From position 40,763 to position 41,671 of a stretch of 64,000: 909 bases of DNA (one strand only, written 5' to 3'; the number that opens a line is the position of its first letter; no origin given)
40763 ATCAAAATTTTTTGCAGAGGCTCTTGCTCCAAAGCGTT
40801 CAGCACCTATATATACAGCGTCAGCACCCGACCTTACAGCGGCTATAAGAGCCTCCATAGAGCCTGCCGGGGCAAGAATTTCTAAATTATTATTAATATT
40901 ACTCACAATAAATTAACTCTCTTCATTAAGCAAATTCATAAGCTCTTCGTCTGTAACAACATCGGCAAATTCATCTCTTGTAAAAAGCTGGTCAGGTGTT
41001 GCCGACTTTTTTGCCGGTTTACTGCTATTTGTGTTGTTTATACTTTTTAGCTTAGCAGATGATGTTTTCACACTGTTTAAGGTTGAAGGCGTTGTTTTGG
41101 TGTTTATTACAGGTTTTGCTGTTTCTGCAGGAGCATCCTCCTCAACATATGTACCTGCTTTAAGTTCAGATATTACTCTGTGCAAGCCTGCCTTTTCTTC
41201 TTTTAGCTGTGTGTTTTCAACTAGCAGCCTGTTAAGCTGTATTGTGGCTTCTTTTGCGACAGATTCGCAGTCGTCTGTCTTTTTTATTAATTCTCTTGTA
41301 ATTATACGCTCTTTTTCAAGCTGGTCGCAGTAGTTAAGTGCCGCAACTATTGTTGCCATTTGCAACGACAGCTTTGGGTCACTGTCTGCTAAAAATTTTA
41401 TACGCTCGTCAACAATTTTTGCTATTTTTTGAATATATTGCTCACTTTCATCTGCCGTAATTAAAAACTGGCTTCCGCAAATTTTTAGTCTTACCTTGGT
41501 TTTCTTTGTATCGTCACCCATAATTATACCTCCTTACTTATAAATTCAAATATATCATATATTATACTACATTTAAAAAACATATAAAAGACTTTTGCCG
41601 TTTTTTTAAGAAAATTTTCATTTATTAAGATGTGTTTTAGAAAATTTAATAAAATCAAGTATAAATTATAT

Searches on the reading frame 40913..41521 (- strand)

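Call 68: search_protein_families(library=pfam, proteins=[window:40913-41521:-], max_evalue=0.001)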
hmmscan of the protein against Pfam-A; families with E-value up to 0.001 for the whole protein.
window:40913-41521:- (202 aa): 1 family
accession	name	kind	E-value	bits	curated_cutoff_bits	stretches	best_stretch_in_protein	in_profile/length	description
PF05164.18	ZapA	-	2.2e-15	57.2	23.8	1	10-92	1-77/88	Cell division protein ZapA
